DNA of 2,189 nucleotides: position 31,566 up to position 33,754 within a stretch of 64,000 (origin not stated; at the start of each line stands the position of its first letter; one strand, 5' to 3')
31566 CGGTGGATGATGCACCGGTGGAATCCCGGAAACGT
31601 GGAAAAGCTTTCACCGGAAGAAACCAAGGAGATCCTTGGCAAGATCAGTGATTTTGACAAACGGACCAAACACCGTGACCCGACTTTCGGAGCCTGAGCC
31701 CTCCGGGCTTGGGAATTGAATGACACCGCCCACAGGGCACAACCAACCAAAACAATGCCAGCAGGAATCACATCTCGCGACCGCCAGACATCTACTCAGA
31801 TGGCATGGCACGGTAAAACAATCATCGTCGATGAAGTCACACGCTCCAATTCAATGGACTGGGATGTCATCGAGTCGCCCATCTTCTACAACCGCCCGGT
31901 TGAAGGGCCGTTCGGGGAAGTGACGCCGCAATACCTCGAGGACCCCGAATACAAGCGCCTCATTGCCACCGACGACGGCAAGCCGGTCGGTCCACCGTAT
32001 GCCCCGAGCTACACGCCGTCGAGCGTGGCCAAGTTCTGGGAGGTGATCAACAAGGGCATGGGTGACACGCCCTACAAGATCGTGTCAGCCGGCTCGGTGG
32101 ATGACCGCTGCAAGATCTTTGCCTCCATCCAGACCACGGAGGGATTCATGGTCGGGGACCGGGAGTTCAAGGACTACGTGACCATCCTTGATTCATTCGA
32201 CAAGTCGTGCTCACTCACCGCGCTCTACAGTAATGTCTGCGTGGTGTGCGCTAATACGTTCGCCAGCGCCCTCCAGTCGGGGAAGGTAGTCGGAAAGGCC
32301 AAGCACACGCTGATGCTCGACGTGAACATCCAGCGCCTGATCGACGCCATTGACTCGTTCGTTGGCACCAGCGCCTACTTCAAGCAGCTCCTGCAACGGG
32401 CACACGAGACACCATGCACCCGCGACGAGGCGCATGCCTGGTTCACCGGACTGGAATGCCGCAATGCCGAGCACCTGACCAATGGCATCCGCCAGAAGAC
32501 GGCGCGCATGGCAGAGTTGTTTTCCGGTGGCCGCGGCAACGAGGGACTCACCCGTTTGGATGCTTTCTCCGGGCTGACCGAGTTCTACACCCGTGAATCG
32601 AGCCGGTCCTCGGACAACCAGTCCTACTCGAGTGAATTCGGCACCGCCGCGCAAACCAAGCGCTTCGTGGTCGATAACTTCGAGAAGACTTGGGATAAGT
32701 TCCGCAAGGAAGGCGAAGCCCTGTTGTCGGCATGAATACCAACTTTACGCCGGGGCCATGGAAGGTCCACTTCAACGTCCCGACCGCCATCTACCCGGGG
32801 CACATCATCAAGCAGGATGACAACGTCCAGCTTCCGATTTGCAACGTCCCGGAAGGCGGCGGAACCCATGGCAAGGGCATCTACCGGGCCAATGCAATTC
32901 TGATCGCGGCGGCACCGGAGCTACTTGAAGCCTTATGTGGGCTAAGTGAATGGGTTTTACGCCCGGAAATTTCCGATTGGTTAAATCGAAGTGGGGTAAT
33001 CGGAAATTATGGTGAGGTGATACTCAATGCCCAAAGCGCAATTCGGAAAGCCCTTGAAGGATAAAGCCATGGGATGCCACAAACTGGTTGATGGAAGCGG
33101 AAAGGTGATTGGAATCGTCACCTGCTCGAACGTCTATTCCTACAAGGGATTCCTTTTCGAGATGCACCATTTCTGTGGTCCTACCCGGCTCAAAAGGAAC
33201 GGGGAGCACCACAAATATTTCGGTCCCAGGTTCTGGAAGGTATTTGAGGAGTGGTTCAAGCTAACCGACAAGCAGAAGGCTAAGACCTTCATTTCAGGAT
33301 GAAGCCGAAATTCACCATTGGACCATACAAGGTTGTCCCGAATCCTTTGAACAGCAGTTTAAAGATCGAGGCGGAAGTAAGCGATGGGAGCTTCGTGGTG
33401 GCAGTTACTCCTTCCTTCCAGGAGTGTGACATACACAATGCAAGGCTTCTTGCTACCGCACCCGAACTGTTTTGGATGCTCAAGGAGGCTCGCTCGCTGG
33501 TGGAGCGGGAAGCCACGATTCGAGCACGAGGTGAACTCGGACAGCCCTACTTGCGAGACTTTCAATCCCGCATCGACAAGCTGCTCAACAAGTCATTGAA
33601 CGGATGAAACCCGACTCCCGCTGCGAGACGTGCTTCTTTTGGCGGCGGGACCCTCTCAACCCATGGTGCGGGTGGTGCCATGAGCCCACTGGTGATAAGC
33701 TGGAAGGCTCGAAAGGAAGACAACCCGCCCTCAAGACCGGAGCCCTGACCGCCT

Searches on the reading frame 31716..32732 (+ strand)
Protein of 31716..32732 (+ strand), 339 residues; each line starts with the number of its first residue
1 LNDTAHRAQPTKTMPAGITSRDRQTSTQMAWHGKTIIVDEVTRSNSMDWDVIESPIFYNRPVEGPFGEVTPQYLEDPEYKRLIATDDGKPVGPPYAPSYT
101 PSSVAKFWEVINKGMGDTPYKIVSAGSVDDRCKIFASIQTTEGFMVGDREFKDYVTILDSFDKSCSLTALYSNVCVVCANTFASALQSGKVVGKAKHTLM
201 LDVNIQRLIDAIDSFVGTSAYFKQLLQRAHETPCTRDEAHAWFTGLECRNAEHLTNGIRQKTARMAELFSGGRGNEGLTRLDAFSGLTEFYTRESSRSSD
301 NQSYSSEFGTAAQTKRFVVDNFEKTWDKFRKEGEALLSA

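Call 3: search_protein_families(library=pfam, proteins=[window:31716-32732:+], max_evalue=0.01)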
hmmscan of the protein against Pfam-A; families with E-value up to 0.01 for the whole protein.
window:31716-32732:+ (339 aa): 1 family
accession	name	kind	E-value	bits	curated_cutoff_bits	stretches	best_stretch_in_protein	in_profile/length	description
PF06067.16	DUF932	-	9.5e-16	58.7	23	1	99-300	9-216/227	Domain of unknown function (DUF932)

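Call 4: search_protein_families(library=phrogs, proteins=[window:31716-32732:+], max_evalue=0.01)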
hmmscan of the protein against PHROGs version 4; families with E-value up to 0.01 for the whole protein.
window:31716-32732:+ (339 aa): 1 family
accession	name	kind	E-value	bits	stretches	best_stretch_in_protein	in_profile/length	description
phrog_1221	-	unknown function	4.4e-23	82.9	1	25-331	31-346/355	-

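Call 8: search_protein_families(library=padloc, proteins=[window:31716-32732:+], max_evalue=0.01)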
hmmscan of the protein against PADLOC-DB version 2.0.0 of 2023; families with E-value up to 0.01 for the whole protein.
window:31716-32732:+ (339 aa): 0 families

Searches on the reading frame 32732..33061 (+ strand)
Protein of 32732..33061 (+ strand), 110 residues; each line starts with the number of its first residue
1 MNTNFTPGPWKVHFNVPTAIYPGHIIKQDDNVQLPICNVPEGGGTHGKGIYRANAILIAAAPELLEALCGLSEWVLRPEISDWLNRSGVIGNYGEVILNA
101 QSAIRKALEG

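Call 3: search_protein_families(library=pfam, proteins=[window:32732-33061:+], max_evalue=0.01)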
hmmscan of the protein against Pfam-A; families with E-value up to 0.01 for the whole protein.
window:32732-33061:+ (110 aa): 0 families

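Call 4: search_protein_families(library=phrogs, proteins=[window:32732-33061:+], max_evalue=0.01)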
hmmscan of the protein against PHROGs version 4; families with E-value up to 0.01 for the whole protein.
window:32732-33061:+ (110 aa): 2 families
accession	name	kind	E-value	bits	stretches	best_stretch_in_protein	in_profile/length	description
phrog_1273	-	unknown function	7.2e-13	49.8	1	1-108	4-98/103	-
phrog_25142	-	unknown function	0.0076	17.7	1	2-69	13-74/133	-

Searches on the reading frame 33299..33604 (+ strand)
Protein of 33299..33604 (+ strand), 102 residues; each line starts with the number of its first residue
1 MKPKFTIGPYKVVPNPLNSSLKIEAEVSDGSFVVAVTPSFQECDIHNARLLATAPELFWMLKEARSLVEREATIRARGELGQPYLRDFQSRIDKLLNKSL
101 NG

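Call 3: search_protein_families(library=pfam, proteins=[window:33299-33604:+], max_evalue=0.01)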
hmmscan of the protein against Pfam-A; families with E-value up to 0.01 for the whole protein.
window:33299-33604:+ (102 aa): 0 families

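Call 4: search_protein_families(library=phrogs, proteins=[window:33299-33604:+], max_evalue=0.01)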
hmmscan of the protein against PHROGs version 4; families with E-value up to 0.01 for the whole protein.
window:33299-33604:+ (102 aa): 1 family
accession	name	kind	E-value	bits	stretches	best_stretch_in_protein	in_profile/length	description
phrog_1273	-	unknown function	0.00014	23.2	1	1-72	4-76/103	-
